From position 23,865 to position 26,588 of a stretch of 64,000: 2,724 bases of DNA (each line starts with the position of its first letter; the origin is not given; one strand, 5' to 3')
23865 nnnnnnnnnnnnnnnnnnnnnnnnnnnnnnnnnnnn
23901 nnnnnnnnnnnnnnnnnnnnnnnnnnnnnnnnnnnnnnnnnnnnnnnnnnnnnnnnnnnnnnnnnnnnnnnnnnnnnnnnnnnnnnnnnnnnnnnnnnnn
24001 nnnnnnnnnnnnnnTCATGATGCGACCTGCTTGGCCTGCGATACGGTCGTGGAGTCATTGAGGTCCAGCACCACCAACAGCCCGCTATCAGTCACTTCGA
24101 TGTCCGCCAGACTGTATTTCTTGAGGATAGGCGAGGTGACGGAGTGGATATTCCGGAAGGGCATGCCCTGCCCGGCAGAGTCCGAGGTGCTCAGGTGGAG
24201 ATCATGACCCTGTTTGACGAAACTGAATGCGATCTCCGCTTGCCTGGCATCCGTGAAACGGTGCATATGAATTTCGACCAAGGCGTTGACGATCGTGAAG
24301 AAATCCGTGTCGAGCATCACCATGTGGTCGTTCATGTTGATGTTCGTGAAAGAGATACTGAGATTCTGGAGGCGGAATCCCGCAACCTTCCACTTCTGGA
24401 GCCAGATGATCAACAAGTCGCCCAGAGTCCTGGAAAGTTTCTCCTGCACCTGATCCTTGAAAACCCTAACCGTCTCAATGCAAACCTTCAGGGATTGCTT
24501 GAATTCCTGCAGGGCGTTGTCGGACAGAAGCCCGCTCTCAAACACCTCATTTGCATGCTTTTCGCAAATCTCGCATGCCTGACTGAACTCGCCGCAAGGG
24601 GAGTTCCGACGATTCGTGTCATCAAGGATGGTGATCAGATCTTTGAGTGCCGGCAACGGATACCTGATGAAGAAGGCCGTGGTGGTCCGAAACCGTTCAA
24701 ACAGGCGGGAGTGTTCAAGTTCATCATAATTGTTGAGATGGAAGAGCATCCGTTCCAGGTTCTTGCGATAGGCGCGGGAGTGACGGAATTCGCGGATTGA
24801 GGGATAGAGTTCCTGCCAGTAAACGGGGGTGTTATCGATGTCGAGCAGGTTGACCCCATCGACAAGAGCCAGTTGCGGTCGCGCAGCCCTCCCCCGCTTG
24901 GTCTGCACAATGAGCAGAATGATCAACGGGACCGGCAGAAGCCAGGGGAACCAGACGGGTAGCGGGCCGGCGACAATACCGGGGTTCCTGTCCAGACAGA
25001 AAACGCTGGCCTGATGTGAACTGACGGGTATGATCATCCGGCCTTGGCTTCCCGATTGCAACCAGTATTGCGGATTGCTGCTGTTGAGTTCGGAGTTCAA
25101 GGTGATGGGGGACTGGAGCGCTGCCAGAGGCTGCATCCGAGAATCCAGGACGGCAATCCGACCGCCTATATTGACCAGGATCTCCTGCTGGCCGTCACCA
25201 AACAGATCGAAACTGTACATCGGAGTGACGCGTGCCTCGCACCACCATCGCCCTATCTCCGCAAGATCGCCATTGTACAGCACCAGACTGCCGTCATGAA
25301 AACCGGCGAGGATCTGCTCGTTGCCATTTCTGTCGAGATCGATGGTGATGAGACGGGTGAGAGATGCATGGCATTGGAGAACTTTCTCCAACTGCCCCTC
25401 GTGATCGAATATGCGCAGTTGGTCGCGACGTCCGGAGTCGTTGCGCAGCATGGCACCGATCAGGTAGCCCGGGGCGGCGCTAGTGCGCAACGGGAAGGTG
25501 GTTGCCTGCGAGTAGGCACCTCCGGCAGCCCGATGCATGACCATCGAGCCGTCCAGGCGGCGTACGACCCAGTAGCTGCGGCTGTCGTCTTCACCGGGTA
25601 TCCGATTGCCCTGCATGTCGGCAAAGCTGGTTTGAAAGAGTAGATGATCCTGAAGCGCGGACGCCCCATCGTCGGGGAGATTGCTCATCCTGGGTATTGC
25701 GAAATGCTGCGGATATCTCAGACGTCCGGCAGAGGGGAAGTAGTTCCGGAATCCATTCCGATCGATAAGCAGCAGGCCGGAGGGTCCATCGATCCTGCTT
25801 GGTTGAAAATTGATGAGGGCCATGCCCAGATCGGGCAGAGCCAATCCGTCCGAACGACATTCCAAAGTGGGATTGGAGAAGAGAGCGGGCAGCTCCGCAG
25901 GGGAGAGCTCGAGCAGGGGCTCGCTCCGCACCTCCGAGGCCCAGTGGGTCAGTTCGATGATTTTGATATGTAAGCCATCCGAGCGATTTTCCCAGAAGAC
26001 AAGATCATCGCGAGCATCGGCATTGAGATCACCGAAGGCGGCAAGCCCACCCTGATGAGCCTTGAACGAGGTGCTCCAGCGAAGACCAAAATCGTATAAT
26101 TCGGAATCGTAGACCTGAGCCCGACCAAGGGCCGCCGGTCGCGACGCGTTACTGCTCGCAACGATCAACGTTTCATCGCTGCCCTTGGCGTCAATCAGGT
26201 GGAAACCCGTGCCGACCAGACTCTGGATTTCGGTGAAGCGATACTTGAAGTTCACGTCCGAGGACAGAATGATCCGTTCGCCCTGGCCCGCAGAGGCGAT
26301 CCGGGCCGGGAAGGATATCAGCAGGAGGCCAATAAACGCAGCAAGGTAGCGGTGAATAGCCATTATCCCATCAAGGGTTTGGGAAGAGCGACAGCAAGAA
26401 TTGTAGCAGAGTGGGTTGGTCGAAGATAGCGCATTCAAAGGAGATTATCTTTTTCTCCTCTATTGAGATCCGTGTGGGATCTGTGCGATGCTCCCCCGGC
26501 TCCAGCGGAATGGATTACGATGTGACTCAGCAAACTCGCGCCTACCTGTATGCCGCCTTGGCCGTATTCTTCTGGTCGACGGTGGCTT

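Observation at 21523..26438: Tandem paralogous membrane sensors with FG-GAP/beta-propeller ectodomains: one kinase-competent, one with a degenerate ATPase domain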

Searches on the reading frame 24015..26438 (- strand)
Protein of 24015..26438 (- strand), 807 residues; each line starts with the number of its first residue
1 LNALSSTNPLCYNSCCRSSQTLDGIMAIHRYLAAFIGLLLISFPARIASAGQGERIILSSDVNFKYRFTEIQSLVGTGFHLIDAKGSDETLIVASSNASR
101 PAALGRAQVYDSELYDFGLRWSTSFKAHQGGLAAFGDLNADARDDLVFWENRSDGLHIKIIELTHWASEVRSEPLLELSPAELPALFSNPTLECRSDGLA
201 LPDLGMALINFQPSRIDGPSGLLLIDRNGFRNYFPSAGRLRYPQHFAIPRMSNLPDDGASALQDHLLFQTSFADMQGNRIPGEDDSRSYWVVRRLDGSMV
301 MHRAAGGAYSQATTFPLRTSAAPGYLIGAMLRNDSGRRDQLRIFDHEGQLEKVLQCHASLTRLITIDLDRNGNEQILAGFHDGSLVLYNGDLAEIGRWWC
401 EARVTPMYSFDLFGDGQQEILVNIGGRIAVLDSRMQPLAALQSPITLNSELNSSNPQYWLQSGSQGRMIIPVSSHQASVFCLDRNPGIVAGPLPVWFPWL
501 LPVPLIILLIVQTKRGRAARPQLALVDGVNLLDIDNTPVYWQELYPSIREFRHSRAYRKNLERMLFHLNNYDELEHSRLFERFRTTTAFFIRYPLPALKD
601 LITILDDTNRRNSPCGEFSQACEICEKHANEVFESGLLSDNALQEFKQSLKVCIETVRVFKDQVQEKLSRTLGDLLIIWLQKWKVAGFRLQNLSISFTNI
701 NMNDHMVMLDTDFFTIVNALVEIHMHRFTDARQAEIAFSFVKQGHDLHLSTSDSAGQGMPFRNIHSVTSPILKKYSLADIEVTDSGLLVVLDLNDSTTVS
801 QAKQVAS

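Call 5: search_protein_families(library=pfam, proteins=[window:24015-26438:-], max_evalue=1)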
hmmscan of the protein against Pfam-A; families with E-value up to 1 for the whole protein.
window:24015-26438:- (807 aa): 3 families
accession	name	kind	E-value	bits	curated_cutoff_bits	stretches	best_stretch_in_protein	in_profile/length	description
PF13517.12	FG-GAP_3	-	0.0032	18.5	26.9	0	367-422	1-61/61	FG-GAP-like repeat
PF23743.1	Beta-prop_BBS7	-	0.027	14.2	27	1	341-432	152-250/299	BBS7 beta-propeller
PF23323.1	Spectrin_6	-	0.15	12.9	27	1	707-759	24-78/110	Kalirin-like, spectrin repeats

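Call 6: search_protein_families(library=ncbifam, proteins=[window:24015-26438:-], max_evalue=1)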
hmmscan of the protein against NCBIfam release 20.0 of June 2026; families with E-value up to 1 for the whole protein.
window:24015-26438:- (807 aa): 0 families

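Call 13: find_homologous_proteins(query=window:24015-26363:-)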
Query window:24015-26363:- (782 aa): 1 proteins with E <= 0.001 among 8000 candidates.
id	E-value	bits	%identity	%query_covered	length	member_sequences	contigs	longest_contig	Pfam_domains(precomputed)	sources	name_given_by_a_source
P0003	0.0e+0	1792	100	100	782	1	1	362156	-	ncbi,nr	ncbi:MAG: hypothetical protein GY835_17110 [bacterium]|nr:hypothetical protein [bacterium]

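Call 41: find_homologous_proteins(query=A2, max_evalue=0.001)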
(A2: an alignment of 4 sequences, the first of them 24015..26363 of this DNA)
Query A2 (4 sequences) (782 aa, profile of the alignment): 1 proteins with E <= 0.001 among 8000 candidates.
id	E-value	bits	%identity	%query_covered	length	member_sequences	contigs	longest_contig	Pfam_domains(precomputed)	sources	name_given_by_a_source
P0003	0.0e+0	1137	100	100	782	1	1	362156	-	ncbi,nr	ncbi:MAG: hypothetical protein GY835_17110 [bacterium]|nr:hypothetical protein [bacterium]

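Call 42: find_related_loci(query=A2, collection=genome_contigs, flank=10000)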
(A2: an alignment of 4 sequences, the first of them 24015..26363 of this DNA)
Query A2 (782 aa) in genome_contigs; peptide patterns used: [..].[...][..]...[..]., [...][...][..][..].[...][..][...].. (x = any residue, [..] = any of these).
33 stretches matched a pattern; 1 encode a relative of the query (tblastn E <= 1e-3); 1 distinct loci.
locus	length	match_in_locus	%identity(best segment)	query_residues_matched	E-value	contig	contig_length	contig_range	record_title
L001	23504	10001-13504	29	99-576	8e-38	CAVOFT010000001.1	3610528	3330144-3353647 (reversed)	MAG: uncultured bacterium isolate MFD09964.bin.1.74 genome assembly, contig: contig_1130, whole genome shotgun sequence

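Call 45: search_protein_families(library=pfam, proteins=[L001:967-2820:+, L001:2699-3997:+, L001:3989-5314:-, L001:5583-6527:+, L001:6534-7583:+, L001:7703-9556:+, L001:16997-18661:+, L001:18677-20020:+, L001:20028-21206:+, L001:21428-23209:-], max_evalue=0.0001)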
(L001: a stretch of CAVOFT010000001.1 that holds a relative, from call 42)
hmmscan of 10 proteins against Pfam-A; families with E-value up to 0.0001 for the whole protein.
L001:967-2820:+ (617 aa): 0 families

L001:2699-3997:+ (432 aa): 1 family
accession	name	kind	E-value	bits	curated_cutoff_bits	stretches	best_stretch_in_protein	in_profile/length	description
PF02163.28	Peptidase_M50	-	9.9e-22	77.8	27.2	2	113-186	3-102/221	Peptidase family M50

L001:3989-5314:- (441 aa): 2 families
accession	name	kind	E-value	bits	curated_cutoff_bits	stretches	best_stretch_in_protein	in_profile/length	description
PF04389.22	Peptidase_M28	-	1.3e-27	97.2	21.3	1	223-396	1-159/193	Peptidase family M28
PF01546.33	Peptidase_M20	-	4.7e-07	30.4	24.6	1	240-324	2-97/206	Peptidase family M20/M25/M40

L001:5583-6527:+ (314 aa): 1 family
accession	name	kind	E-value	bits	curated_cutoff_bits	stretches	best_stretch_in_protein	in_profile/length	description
PF03320.18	FBPase_glpX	-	6.6e-141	469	27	1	3-310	1-307/307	Bacterial fructose-1,6-bisphosphatase, glpX-encoded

L001:6534-7583:+ (349 aa): 4 families
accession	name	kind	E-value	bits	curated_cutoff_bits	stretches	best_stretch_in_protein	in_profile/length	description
PF14559.12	TPR_19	-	1.9e-10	41.3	25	1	252-320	1-68/68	Tetratricopeptide repeat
PF13414.12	TPR_11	-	1.6e-08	34.6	26.8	0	222-254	7-39/42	TPR repeat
PF13428.12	TPR_14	-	3.9e-08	33.6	23.5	1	178-216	4-42/44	Tetratricopeptide repeat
PF13431.12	TPR_17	-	3.9e-06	27.1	24.4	0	268-298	4-34/34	Tetratricopeptide repeat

L001:7703-9556:+ (617 aa): 3 families
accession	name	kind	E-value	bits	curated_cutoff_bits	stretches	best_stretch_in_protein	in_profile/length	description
PF00251.26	Glyco_hydro_32N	-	2.2e-12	47.6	22.1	1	51-279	15-238/307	Glycosyl hydrolases family 32 N-terminal domain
PF04616.20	Glyco_hydro_43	-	1.2e-11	44.9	32.2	1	83-284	39-237/288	Glycosyl hydrolases family 43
PF13860.13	FlgD_ig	-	8.5e-07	29.3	27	1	552-597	24-69/79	FlgD Ig-like domain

L001:16997-18661:+ (554 aa): 5 families
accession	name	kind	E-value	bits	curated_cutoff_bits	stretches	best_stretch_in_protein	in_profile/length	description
PF00158.32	Sigma54_activat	-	4.7e-48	163.5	20.2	1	244-404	2-162/168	Sigma-54 interaction domain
PF14532.12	Sigma54_activ_2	-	2e-17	64.2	25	1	244-413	1-138/138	Sigma-54 interaction domain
PF25601.1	AAA_lid_14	-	7e-17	61.5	27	1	414-484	1-71/87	AAA+ ATPase lid domain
PF00072.30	Response_reg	-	3.8e-15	56.4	30.2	1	109-218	1-109/111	Response regulator receiver domain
PF07728.20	AAA_5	-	6.5e-06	26.6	22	1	268-387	3-125/139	AAA domain (dynein-related subfamily)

L001:18677-20020:+ (447 aa): 9 families
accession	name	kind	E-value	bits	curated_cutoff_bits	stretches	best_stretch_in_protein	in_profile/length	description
PF12002.13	MgsA_C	-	6.4e-63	212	27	1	275-438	2-165/167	MgsA AAA+ ATPase C terminal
PF16193.11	AAA_assoc_2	-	1.5e-22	80.1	34.3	1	198-273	4-81/81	AAA C-terminal domain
PF00004.35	AAA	-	4.4e-15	56.7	21.2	1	61-168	1-123/131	ATPase family associated with various cellular activities (AAA)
PF05496.18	RuvB_N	-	4.1e-13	49.8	27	1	27-151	1-121/159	Holliday junction DNA helicase RuvB P-loop domain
PF01078.27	Mg_chelatase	-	4.6e-08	33.1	20.3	0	60-85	24-49/207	Magnesium chelatase, subunit ChlI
PF07728.20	AAA_5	-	8.5e-06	26.3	22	0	61-148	2-99/139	AAA domain (dynein-related subfamily)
PF13401.12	AAA_22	-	3.6e-05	24.5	27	0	59-79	6-26/130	AAA domain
PF13604.12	AAA_30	-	7.5e-05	23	27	0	61-156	21-131/191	AAA domain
PF13191.12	AAA_16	-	9.9e-05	23.3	32.6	0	48-82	12-48/167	AAA ATPase domain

L001:20028-21206:+ (392 aa): 6 families
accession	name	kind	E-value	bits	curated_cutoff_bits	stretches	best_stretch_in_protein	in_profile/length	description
PF13649.12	Methyltransf_25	-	1.4e-19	71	27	1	188-282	1-97/97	Methyltransferase domain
PF08241.18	Methyltransf_11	-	1.1e-12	48.9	21.2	1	189-285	1-94/95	Methyltransferase domain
PF08242.18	Methyltransf_12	-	9.1e-11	42.8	30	1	189-284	1-98/98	Methyltransferase domain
PF13847.12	Methyltransf_31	-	2.9e-07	30.7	27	1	186-293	5-116/145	Methyltransferase domain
PF13489.12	Methyltransf_23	-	3e-07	30.8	27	1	174-299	11-124/164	Methyltransferase domain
PF01209.24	Ubie_methyltran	-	6.4e-06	26.1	20.1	1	183-305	46-171/233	ubiE/COQ5 methyltransferase family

L001:21428-23209:- (593 aa): 0 families

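Call 46: find_related_loci(query=A2, collection=metagenome_contigs, flank=10000)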
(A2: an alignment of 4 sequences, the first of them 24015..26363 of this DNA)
Query A2 (782 aa) in metagenome_contigs; peptide patterns used: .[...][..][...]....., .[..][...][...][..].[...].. (x = any residue, [..] = any of these).
277 stretches matched a pattern; 1 encode a relative of the query (tblastn E <= 1e-3); 1 distinct loci.
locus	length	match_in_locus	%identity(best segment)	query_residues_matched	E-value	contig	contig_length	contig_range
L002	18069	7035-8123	30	96-461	6e-30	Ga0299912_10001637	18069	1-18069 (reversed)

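Call 48: search_protein_families(library=pfam, proteins=[L002:11879-13297:+, L002:12529-14655:+, L002:2341-4194:+], max_evalue=0.0001)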
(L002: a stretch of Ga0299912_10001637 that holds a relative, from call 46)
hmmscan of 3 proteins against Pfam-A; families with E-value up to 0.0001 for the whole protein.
L002:11879-13297:+ (472 aa): 5 families
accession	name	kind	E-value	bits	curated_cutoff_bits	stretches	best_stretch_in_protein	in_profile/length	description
PF00158.32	Sigma54_activat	-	6.6e-46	156.5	20.2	1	161-322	1-162/168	Sigma-54 interaction domain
PF25601.1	AAA_lid_14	-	2.4e-17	63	27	1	332-402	1-71/87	AAA+ ATPase lid domain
PF14532.12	Sigma54_activ_2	-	4.2e-16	59.9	25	1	162-331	1-138/138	Sigma-54 interaction domain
PF00072.30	Response_reg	-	1.5e-15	57.8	30.2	1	27-136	1-109/111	Response regulator receiver domain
PF07728.20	AAA_5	-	3.9e-05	24.1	22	1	184-305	1-125/139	AAA domain (dynein-related subfamily)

L002:12529-14655:+ (708 aa): 7 families
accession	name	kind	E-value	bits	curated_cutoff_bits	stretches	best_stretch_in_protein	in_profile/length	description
PF12002.13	MgsA_C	-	1.3e-63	214.3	27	1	536-699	2-165/167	MgsA AAA+ ATPase C terminal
PF16193.11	AAA_assoc_2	-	9.1e-23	80.8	34.3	1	458-534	3-81/81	AAA C-terminal domain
PF00004.35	AAA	-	4.8e-15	56.6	21.2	1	322-429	1-123/131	ATPase family associated with various cellular activities (AAA)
PF05496.18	RuvB_N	-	1.5e-12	48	27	1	288-412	1-121/159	Holliday junction DNA helicase RuvB P-loop domain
PF01078.27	Mg_chelatase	-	7.6e-07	29.2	20.3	0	320-344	23-47/207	Magnesium chelatase, subunit ChlI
PF07728.20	AAA_5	-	5.8e-06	26.8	22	0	322-409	2-99/139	AAA domain (dynein-related subfamily)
PF13401.12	AAA_22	-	6.5e-05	23.7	27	0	320-343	6-29/130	AAA domain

L002:2341-4194:+ (617 aa): 3 families
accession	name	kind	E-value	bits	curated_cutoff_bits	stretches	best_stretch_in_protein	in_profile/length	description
PF00251.26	Glyco_hydro_32N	-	4.1e-13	50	22.1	1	51-276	15-235/307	Glycosyl hydrolases family 32 N-terminal domain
PF04616.20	Glyco_hydro_43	-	8e-11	42.2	32.2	1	83-255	39-204/288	Glycosyl hydrolases family 43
PF13860.13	FlgD_ig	-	7.6e-07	29.5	27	1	552-597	24-69/79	FlgD Ig-like domain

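Call 66: predict_structure(alignment_id=A5)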
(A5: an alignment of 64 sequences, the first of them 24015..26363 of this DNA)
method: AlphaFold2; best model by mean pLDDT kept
length: 782 residues; sequences in the alignment: 64
mean_pLDDT: 78.0   pTM: 0.67
mean pLDDT of the five models: 78.0, 76.7, 76.7, 76.6, 75.6
residues with pLDDT >= 90: 228; 70-90: 349; 50-70: 125; < 50: 80
segments of 3 or more residues with pLDDT < 50: 214-237, 423-432, 466-472, 487-509, 771-782
pLDDT, mean of each block of 10 residues (from residue 1): 79 75 62 81 89 85 85 67 83 89 87 90 92 91 85 88 81 78 81 77 81 47 32 47 60 72 82 83 79 71 66 84 88 90 91 93 95 92 87 91 93 85 47 54 73 85 56 54 52 36 39 76 82 93 91 88 96 93 62 95 96 95 96 88 87 87 75 88 88 89 82 89 88 68 70 76 73 36 31
secondary structure, 60 per line:
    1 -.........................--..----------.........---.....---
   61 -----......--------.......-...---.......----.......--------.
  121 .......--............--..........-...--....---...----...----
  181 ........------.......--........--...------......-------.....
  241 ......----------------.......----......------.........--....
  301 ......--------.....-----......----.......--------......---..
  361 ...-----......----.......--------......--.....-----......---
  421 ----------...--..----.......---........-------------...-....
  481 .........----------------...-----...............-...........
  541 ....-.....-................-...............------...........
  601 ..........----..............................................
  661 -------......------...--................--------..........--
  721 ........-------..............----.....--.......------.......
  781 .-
elements in order (helices of 4 or more, strands of 3 or more residues): H2-26 E41-49 E53-57 E66-71 E80-86 E94-100 E105-111 E120-127 E130-141 E144-153 H160-163 E167-169 E174-176 E181-188 E195-201 E204-211 E214-216 H223-228 H236-239 E240-246 E263-269 E274-279 E286-294 E297-306 E315-319 E325-330 E335-341 E350-355 E359-363 E369-374 E379-385 E394-399 E402-406 E412-417 E442-448 E452-459 H477-489 H514-528 H530-544 H546-550 H552-567 H569-583 H590-610 H615-643 E644-646 H647-660 E668-673 E680-682 H685-700 E709-718 E721-728 H736-749 E754-758 E761-767 H774-781

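Call 69: fold_search(model_id=the predicted structure, library=pdb)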
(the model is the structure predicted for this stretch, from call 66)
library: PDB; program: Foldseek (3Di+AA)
matches with E <= 10: 1184; with E <= 0.001: 463
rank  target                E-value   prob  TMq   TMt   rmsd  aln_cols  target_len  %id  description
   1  6tjg                  1.8e-08  1.00  0.29  0.63   6.5       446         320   12  Crystal structure of the computationally designed Cake8 protein (released 2020-05-06)
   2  6tjh_A                3.7e-08  1.00  0.29  0.56   8.1       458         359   13  Crystal structure of the computationally designed Cake9 protein (released 2020-05-06)
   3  4yd8_A                4.3e-08  1.00  0.26  0.49   8.6       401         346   12  Bardet-Biedl Syndrome 9 Protein (aa1-407), Homo sapiens (released 2015-06-24)
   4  6rxt_UL               5.9e-08  1.00  0.16  0.16  37.4       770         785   10  Cryo-EM structure of the 90S pre-ribosome (Kre33-Noc4) from Chaetomium thermophilum, state A (released 2019-08-14)
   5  6voa_B                7.8e-08  1.00  0.25  0.30  25.5       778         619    9  Cryo-EM structure of the BBSome-ARL6 complex (released 2020-06-24)
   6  6vbu_9                9.4e-08  1.00  0.25  0.26  39.5       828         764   11  Structure of the bovine BBSome complex (released 2020-01-29)
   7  9van_B                1.7e-07  1.00  0.28  0.49   7.8       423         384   11  Cryo-EM structure of human full length KICSTOR complex (state 2) (released 2025-11-12)
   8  4yd8_B                1.7e-07  1.00  0.24  0.47   9.2       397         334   11  Bardet-Biedl Syndrome 9 Protein (aa1-407), Homo sapiens (released 2015-06-24)
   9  6xt9_I                2.0e-07  1.00  0.26  0.26  16.7       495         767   13  Subunits BBS 1,4,8,9,18 of the human BBSome complex (released 2020-01-29)
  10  4imm_A                3.0e-07  1.00  0.30  0.63   8.0       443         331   12  The crystal structure of BamB from Moraxella catarrhalis (released 2014-03-26)
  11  5wlc_LQ               4.6e-07  1.00  0.24  0.23  35.7       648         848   11  The complete structure of the small subunit processome (released 2017-09-27)
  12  6xt9_A                5.6e-07  1.00  0.26  0.34  21.8       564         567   12  Subunits BBS 1,4,8,9,18 of the human BBSome complex (released 2020-01-29)
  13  8auv_Q                6.4e-07  1.00  0.27  0.60   7.3       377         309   13  Cryo-EM structure of the plant 40S subunit (released 2023-06-07)
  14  7kzp_O                7.4e-07  1.00  0.25  0.27   8.9       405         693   12  Structure of the human Fanconi anaemia Core complex (released 2021-03-10)
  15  9g33_UH               7.7e-07  1.00  0.23  0.30  29.3       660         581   10  Stalled 90S - Utp23-Krr1-deltaC3 (released 2025-06-18)
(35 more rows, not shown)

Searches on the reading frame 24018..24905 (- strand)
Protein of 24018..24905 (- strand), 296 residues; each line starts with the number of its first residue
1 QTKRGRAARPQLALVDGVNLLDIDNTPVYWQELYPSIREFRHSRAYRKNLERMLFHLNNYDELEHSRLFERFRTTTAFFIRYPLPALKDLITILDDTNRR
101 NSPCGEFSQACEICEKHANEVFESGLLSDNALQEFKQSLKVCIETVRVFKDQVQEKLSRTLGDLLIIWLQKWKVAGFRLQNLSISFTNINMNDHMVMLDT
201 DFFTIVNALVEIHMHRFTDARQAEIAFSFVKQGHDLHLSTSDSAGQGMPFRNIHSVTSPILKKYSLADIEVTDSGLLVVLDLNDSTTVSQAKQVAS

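Call 21: search_solved_structures(query=window:24018-24905:-, max_evalue=10, show_alignments=2)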
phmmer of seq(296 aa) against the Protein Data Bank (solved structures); distinct sequences matched with E-value up to 10: 0.
